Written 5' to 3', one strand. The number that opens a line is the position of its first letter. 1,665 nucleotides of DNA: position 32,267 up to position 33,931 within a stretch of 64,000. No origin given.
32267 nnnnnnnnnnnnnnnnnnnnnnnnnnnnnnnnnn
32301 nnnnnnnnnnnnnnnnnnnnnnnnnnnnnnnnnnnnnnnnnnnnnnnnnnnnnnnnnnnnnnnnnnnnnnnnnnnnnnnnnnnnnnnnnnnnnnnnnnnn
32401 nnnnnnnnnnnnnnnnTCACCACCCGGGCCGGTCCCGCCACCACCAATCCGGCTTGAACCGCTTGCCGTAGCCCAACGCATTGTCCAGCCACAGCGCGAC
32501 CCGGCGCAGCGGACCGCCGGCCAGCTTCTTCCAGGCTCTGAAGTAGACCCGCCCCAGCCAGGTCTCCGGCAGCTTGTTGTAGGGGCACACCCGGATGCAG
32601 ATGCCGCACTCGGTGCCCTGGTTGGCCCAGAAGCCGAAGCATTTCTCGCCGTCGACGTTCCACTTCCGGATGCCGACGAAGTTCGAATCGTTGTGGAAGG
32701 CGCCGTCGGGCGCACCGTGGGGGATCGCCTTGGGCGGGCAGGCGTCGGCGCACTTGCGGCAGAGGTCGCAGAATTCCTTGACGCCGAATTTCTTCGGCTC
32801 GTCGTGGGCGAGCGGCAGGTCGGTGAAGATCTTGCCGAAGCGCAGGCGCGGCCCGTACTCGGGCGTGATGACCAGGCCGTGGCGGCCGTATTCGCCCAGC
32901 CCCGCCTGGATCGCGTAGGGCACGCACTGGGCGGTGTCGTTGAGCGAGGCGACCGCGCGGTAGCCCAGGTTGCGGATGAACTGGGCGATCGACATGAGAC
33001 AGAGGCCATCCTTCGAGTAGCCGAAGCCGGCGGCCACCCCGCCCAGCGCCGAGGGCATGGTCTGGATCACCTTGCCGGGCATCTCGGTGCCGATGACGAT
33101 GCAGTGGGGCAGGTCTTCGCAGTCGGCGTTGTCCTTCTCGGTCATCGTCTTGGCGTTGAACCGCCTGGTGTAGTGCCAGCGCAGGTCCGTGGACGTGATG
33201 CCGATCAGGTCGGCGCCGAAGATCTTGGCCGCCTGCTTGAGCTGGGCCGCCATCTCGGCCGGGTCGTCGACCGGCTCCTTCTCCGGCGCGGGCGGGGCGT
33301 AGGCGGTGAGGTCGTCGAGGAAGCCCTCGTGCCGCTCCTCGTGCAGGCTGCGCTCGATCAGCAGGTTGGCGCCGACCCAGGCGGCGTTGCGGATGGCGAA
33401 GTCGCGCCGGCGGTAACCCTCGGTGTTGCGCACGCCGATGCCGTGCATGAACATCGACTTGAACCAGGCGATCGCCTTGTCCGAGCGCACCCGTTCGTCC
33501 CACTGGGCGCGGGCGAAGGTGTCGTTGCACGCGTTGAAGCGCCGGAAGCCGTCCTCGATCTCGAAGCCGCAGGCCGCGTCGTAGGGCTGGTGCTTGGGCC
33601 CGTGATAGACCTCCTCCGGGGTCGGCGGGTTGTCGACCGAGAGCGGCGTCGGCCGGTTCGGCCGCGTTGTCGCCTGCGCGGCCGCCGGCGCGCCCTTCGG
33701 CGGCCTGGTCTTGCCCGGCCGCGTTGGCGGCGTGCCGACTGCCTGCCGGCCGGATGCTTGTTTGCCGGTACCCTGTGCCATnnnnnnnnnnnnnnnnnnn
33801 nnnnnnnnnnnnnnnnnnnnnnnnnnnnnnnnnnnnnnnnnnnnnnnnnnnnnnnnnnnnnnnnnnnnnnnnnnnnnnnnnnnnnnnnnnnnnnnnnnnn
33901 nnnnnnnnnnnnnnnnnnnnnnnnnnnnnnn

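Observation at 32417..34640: Non-respiratory reductive-dehalogenase-like (RdhA family) gene co-operonic with an alpha/beta hydrolase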

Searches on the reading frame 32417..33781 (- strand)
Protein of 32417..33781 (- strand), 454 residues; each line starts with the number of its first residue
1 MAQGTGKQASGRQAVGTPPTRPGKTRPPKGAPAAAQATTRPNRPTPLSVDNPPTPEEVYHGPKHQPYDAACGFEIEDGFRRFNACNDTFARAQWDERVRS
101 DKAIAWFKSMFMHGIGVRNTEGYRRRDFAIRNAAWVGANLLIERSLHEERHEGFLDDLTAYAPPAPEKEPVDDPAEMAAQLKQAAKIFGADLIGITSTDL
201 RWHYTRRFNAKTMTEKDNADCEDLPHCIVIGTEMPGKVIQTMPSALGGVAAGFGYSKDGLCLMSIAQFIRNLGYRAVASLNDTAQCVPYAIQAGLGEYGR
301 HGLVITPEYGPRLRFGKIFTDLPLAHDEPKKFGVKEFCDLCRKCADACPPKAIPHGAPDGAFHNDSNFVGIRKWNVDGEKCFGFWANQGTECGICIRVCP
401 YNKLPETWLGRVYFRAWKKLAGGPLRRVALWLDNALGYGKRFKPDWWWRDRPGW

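Call 3: search_protein_families(library=pfam, proteins=[window:32417-33781:-], max_evalue=0.01)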
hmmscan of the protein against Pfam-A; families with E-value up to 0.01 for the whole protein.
window:32417-33781:- (454 aa): 11 families
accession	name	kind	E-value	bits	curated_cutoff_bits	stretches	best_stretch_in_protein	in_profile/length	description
PF13484.11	Fer4_16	-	8.2e-09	36.6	30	1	338-402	2-66/66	4Fe-4S double cluster binding domain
PF12838.12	Fer4_7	-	3.9e-08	34.1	27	1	338-402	2-51/52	4Fe-4S dicluster domain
PF13486.11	Dehalogenase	-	1.8e-07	31.1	24.3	1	230-324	210-306/306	Reductive dehalogenase subunit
PF12837.12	Fer4_6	-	1.5e-05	25.2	25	0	336-353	7-24/24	4Fe-4S binding domain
PF00037.32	Fer4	-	2.1e-05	24.6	21.1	0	335-353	5-23/24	4Fe-4S binding domain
PF13187.11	Fer4_9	-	0.00056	20.3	27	0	338-402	2-50/52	4Fe-4S dicluster domain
PF13237.11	Fer4_10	-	0.00097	19.5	25.5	0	390-401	10-21/53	4Fe-4S dicluster domain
PF12798.12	Fer4_3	-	0.0011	20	27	0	390-402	2-14/15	4Fe-4S binding domain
PF12797.12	Fer4_2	-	0.0013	19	24.5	0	335-349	7-21/22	4Fe-4S binding domain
PF14697.11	Fer4_21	-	0.0053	17.3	35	0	378-401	30-53/59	4Fe-4S dicluster domain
PF12800.12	Fer4_4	-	0.01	16.6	24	0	390-402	5-17/17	4Fe-4S binding domain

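Call 4: search_protein_families(library=ncbifam, proteins=[window:32417-33781:-], max_evalue=0.01)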
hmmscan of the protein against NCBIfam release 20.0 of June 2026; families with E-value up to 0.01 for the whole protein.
window:32417-33781:- (454 aa): 7 families
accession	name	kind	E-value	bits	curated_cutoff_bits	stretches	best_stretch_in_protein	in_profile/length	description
TIGR02486.1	RDH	subfamily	9.3e-55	186.7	160.35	1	222-413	85-290/314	reductive dehalogenase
TIGR00276.1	TIGR00276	equivalog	3.3e-16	59.2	200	1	274-407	119-249/337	tRNA epoxyqueuosine(34) reductase QueG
NF038196.1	ferrodoxin_EFR1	subfamily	4.2e-05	23.7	75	0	326-354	174-202/242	EFR1 family ferrodoxin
NF058577.1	FdxA_fam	equivalog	0.001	19.2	65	0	334-357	5-28/52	4Fe-4S ferredoxin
TIGR00397.1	mauM_napG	subfamily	0.0027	17.3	178.85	1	339-401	91-150/213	MauM/NapG family ferredoxin-type protein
NF007012.0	PRK09476.1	equivalog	0.0046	16.2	269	1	337-401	98-156/254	ferredoxin-type protein NapG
NF042909.1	FMH_DH_FwdF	exception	0.0083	15.3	375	0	335-402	137-193/336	tungsten-dependent formylmethanofuran dehydrogenase subunit FwdF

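Call 5: search_solved_structures(query=window:32417-33781:-, max_evalue=0.01, show_alignments=3)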
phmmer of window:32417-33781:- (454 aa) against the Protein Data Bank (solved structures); distinct sequences matched with E-value up to 0.01: 7.
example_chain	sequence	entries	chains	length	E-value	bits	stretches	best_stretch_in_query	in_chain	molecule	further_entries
8q4h_A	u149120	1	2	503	6.5e-52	180.2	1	228-412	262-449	Tetrachloroethene reductive dehalogenase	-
4uqu_A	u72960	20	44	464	4.5e-51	177.4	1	226-442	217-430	TETRACHLOROETHENE REDUCTIVE DEHALOGENASE CATALYTIC SUBUNIT PCEA | TETRACHLOROETHENE REDUCTIVE DEHALOGENASE CATALYTIC SUBUNIT | Tetrachloroethene reductive dehal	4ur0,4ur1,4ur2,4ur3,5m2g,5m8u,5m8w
4ras_A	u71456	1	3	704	1.3e-25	93.5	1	170-450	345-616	Oxidoreductase, NAD-binding/iron-sulfur cluster-binding protein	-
6zxu_A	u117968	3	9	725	1.4e-25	93.4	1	170-450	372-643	Oxidoreductase, NAD-binding/iron-sulfur cluster-binding protein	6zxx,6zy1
6zy0_A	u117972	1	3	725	1.7e-25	93.1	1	170-450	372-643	Oxidoreductase, NAD-binding/iron-sulfur cluster-binding protein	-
5d6s_A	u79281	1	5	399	1.7e-09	40.2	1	267-403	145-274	Epoxyqueuosine reductase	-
5d08_A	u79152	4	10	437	4.5e-08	35.6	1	279-404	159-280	Epoxyqueuosine reductase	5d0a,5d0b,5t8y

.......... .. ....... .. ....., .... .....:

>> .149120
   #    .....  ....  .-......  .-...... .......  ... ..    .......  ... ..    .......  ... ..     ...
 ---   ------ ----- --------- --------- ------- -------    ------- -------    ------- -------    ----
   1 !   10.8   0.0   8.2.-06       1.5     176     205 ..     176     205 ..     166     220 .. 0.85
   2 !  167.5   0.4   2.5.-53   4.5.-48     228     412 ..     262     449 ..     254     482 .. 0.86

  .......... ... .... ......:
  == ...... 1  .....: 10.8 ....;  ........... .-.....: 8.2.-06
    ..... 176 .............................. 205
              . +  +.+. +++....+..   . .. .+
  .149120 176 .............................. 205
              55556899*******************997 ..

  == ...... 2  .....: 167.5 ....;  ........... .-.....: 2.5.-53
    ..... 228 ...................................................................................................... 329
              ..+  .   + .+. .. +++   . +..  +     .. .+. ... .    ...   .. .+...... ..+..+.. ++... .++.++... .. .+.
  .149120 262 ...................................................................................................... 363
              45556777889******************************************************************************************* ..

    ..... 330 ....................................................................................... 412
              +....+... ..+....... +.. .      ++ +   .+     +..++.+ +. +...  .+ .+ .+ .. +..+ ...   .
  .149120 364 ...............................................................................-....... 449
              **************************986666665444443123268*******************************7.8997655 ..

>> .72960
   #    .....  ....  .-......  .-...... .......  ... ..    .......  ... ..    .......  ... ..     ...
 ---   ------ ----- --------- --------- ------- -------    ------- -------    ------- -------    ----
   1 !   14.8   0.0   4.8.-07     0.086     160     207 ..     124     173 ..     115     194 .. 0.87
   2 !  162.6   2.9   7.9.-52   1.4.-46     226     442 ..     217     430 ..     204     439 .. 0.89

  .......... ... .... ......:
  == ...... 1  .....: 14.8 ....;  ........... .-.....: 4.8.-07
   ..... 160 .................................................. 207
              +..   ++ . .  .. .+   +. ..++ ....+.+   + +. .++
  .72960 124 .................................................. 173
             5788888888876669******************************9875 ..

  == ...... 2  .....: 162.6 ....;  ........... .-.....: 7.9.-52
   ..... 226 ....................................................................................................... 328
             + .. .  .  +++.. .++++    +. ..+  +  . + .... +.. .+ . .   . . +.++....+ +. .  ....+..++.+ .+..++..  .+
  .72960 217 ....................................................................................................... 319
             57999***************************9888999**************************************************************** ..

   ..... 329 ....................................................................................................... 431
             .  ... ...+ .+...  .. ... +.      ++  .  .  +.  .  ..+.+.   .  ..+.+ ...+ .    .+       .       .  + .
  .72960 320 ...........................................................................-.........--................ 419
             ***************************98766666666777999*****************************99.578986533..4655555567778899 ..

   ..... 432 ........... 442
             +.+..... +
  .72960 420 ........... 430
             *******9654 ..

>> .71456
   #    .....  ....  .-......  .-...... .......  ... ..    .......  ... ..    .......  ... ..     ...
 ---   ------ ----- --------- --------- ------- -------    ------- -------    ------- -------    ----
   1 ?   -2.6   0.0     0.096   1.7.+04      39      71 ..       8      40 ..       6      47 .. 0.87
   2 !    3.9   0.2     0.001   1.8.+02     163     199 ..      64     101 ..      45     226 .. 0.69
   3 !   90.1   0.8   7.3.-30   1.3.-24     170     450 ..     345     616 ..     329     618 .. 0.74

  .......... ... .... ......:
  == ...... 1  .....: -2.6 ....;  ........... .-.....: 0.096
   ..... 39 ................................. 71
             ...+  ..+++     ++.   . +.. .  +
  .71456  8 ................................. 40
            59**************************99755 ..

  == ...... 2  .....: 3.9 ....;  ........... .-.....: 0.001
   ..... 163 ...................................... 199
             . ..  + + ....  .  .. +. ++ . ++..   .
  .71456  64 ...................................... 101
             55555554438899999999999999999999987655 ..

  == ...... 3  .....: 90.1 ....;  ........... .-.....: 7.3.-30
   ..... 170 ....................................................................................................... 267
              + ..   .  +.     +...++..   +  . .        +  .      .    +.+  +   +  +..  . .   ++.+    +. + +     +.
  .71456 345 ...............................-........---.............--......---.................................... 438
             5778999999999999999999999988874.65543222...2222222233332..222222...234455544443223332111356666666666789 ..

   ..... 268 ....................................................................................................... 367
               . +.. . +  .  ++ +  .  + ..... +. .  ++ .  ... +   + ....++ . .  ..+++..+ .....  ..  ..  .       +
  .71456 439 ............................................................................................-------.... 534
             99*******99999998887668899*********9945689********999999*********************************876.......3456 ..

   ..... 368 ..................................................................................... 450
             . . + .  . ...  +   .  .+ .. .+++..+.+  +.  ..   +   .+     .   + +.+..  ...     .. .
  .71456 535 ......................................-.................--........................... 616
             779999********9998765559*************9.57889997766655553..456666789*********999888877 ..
